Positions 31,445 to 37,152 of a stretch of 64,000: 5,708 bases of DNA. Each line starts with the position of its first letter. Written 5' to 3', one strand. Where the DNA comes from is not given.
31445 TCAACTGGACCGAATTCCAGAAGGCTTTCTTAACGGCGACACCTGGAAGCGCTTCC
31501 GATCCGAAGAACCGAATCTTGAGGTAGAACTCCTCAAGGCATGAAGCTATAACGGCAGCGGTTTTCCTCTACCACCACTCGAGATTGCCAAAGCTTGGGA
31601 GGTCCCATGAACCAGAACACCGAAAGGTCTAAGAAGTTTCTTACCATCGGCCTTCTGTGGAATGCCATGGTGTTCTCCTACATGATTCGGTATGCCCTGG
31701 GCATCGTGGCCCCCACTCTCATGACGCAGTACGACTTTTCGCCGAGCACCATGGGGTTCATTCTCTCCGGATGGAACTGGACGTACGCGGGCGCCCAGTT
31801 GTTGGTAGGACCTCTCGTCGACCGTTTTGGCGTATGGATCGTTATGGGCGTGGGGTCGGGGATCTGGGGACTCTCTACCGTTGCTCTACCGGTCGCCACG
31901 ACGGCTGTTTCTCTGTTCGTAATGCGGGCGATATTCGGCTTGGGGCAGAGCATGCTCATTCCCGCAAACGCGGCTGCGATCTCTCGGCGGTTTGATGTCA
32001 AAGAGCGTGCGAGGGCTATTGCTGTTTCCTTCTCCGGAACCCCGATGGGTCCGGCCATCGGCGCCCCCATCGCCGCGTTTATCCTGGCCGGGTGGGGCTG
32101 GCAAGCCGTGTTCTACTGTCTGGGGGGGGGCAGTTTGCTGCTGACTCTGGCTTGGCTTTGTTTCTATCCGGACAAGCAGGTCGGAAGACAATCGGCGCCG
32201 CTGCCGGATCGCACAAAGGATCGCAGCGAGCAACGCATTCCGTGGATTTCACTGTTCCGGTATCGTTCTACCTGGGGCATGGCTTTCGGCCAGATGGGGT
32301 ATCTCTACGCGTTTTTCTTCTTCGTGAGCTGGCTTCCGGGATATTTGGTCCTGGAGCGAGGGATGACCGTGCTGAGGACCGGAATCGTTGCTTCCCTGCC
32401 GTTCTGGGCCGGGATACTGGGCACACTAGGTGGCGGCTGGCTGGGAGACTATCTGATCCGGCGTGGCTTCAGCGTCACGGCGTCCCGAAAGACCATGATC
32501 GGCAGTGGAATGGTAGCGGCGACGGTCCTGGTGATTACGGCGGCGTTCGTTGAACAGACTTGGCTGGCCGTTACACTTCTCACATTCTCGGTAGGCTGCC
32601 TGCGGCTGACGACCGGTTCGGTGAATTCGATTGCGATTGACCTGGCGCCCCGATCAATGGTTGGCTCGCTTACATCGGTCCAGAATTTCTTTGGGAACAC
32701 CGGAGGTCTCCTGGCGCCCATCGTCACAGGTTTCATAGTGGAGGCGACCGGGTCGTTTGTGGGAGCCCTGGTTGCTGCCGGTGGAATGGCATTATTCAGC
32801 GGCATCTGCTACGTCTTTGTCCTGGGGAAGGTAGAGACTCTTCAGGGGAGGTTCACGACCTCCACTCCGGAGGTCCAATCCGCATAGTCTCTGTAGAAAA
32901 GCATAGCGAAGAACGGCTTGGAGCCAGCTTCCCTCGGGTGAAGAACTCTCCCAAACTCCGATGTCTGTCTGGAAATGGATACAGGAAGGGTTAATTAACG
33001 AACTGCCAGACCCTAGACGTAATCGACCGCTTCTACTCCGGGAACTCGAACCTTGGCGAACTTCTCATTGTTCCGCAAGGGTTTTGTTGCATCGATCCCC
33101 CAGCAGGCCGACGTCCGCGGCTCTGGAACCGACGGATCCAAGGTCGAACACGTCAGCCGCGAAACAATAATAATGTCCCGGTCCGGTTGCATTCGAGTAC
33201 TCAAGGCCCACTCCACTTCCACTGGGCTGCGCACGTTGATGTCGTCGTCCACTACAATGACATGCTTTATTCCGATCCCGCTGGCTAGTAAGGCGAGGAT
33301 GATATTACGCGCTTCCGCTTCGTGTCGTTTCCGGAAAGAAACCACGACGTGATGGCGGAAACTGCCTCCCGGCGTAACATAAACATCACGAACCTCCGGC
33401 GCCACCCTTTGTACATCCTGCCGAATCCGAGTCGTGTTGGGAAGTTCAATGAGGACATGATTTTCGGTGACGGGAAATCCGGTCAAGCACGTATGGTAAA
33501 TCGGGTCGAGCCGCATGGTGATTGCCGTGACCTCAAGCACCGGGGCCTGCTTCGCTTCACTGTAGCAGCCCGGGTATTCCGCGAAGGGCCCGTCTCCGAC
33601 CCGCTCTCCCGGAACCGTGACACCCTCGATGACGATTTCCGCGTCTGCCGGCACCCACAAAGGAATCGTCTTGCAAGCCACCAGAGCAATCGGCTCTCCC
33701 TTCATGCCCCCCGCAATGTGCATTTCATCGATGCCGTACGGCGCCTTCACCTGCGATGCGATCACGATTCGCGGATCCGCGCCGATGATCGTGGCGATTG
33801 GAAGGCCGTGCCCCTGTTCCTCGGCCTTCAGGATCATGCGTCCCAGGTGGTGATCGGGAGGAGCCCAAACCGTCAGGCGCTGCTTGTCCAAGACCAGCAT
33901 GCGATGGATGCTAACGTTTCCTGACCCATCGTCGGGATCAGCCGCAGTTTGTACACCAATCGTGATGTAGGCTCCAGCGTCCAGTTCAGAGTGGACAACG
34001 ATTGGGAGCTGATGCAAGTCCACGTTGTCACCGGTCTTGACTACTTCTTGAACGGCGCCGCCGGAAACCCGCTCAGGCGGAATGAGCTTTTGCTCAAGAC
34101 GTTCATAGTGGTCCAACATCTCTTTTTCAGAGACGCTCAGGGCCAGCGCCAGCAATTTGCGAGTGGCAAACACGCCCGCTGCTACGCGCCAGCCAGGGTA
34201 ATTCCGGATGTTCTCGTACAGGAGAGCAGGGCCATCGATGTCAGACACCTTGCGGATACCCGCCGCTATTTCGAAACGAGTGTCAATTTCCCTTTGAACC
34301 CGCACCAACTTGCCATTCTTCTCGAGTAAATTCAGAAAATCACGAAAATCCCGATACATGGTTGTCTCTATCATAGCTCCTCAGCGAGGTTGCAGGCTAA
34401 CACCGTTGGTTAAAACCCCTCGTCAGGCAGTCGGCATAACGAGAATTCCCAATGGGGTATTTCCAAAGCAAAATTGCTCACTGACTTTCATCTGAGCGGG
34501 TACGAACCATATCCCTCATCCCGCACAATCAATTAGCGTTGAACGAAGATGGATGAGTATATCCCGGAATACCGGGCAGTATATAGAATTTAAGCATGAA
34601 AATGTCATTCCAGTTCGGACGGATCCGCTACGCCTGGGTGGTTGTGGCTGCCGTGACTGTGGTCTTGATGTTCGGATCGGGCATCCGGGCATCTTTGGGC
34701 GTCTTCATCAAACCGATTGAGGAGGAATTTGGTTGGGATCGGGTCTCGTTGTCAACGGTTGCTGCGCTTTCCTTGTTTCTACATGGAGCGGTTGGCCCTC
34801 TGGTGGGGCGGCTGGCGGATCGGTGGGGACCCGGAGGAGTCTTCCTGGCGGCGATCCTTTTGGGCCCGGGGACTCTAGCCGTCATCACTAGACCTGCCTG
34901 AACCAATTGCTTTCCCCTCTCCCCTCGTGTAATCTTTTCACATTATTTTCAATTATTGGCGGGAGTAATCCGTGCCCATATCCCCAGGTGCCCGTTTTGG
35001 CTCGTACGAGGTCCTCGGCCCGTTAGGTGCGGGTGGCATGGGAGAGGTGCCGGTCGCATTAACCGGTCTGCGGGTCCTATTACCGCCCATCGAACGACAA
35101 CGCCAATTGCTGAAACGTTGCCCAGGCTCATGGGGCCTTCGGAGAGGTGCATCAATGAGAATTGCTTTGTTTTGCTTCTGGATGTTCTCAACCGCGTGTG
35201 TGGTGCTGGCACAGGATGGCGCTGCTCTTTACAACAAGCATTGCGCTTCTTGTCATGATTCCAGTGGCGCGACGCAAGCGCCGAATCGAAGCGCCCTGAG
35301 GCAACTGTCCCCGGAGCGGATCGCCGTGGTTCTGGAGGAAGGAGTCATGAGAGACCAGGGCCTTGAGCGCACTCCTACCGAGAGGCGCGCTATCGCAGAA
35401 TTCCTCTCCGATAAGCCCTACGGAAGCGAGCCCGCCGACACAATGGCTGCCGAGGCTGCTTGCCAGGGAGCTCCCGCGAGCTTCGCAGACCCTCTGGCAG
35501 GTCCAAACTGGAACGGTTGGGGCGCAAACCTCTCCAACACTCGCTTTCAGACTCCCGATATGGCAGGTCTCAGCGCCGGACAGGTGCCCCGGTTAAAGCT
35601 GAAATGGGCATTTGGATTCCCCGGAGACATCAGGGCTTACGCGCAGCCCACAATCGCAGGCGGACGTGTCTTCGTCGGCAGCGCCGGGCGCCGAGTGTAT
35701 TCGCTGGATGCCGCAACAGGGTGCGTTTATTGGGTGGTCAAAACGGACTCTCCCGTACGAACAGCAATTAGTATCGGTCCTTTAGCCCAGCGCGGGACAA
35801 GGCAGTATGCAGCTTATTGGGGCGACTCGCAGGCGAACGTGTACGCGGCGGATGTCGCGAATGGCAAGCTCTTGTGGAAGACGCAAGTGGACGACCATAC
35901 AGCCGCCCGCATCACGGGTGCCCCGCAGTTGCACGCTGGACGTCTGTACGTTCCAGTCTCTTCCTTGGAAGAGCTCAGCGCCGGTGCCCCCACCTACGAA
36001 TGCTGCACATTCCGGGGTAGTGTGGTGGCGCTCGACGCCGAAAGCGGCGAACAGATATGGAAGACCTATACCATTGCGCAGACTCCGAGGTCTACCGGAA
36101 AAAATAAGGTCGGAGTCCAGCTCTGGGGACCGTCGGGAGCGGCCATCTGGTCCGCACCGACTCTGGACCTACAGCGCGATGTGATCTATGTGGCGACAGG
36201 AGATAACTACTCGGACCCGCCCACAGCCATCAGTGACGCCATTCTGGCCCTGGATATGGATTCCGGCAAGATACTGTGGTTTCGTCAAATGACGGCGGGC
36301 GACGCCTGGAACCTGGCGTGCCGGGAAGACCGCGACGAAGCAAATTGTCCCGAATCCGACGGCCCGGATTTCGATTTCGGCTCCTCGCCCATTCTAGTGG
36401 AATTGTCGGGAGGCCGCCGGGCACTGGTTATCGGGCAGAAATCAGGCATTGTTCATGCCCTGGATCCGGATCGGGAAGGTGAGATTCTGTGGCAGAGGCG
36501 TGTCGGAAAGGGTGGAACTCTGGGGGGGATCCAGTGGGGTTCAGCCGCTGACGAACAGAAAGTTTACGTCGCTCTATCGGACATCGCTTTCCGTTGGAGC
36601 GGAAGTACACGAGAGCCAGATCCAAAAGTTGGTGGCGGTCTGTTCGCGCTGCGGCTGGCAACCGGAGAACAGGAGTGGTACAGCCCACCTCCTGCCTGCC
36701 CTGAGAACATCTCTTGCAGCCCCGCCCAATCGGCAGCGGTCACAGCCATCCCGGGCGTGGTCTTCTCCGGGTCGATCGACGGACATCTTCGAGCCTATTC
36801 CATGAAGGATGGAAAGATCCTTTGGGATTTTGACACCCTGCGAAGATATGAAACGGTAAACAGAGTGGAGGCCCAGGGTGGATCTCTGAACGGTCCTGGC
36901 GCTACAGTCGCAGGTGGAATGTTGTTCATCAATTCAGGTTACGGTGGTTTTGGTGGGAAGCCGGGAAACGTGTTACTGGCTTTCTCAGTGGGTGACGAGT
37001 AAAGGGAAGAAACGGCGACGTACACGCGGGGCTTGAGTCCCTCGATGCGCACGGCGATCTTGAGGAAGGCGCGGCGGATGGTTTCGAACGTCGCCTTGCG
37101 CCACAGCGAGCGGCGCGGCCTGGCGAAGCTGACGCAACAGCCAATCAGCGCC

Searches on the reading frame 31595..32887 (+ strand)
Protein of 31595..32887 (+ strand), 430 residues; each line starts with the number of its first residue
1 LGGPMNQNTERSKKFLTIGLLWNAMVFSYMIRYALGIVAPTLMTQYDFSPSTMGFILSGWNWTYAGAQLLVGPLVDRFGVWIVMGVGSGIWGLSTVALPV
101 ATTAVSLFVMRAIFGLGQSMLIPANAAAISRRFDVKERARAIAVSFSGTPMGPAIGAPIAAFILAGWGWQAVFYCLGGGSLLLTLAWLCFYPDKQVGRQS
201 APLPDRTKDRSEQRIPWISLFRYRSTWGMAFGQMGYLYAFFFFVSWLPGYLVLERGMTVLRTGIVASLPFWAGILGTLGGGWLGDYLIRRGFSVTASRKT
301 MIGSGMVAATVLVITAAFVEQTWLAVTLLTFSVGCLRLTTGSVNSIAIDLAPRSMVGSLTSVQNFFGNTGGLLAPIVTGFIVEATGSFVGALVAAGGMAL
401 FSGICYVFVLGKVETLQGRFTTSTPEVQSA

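Call 7: search_protein_families(library=pfam, proteins=[window:31595-32887:+])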
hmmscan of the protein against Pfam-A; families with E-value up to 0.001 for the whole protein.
window:31595-32887:+ (430 aa): 2 families
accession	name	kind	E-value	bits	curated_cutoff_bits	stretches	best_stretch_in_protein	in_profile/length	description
PF07690.21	MFS_1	-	9.9e-57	192.8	33.4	2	22-375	2-347/347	Major Facilitator Superfamily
PF06779.20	MFS_4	-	3.7e-06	27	26.3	1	32-404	9-361/364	Uncharacterised MFS-type transporter YbfB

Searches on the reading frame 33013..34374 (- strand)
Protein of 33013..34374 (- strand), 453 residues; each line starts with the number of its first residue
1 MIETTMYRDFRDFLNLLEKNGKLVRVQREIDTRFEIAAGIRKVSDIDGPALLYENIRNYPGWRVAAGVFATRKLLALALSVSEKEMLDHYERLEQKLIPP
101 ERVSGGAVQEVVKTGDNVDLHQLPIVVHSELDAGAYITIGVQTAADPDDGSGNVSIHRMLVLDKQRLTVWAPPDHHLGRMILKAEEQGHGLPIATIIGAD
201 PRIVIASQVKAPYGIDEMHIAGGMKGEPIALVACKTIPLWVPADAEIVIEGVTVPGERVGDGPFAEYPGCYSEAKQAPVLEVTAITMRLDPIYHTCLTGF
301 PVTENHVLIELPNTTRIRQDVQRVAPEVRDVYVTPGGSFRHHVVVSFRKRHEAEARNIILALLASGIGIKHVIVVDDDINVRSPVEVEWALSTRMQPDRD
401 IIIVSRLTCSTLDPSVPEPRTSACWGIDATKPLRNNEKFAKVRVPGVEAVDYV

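Call 7: search_protein_families(library=pfam, proteins=[window:33013-34374:-])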
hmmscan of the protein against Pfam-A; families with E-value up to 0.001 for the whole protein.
window:33013-34374:- (453 aa): 3 families
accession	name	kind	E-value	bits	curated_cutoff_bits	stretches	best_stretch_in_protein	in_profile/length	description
PF01977.22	UbiD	-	3e-62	209.9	23.3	1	106-299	8-204/206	3-octaprenyl-4-hydroxybenzoate carboxy-lyase Rift-related domain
PF20696.2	UbiD_C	-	1.2e-33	116.3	24.2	1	306-429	1-127/127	3-octaprenyl-4-hydroxybenzoate carboxy-lyase C-terminal domain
PF20695.2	UbiD_N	-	1.4e-20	73.6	24.3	1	14-90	1-74/78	3-octaprenyl-4-hydroxybenzoate carboxy-lyase N-terminal domain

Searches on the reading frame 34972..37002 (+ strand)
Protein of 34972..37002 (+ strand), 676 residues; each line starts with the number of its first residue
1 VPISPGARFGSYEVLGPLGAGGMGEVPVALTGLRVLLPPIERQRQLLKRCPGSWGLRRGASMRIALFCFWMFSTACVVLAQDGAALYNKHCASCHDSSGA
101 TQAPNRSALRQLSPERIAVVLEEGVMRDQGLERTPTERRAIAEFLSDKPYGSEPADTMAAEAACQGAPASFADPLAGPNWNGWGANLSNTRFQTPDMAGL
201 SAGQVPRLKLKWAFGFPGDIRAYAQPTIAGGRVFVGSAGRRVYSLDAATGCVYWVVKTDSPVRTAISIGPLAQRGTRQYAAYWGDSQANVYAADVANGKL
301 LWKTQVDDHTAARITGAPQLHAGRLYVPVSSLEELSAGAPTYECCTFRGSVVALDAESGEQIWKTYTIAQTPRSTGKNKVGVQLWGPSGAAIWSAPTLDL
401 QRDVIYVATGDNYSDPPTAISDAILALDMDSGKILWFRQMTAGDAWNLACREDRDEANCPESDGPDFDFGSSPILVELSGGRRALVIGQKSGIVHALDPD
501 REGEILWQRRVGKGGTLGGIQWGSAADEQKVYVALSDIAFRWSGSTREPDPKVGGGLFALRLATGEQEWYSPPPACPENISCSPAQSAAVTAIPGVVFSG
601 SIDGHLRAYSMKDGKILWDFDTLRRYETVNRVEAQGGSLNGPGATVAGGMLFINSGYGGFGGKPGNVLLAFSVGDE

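Call 7: search_protein_families(library=pfam, proteins=[window:34972-37002:+])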
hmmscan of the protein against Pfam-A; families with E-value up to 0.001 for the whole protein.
window:34972-37002:+ (676 aa): 5 families
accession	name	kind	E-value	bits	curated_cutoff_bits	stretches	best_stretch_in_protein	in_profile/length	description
PF13360.13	PQQ_2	-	2.9e-26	93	27.6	2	226-374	29-152/233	Outer membrane protein assembly factor BamB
PF01011.28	PQQ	-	6.4e-26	91.6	26.7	1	180-447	1-293/595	Glucose/ethanol/alcohol dehydrogenase, beta-propeller domain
PF13570.13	Beta-prop_ACSF4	-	1.8e-18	67.5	133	1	209-365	40-171/329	Beta-alanine-activating enzyme, beta-propeller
PF13442.11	Cytochrome_CBB3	-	1.5e-08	35.2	27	1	80-145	3-68/68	Cytochrome C oxidase, cbb3-type, subunit III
PF00034.26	Cytochrom_C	-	0.00013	23.6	21.3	1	81-112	2-33/90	Cytochrome c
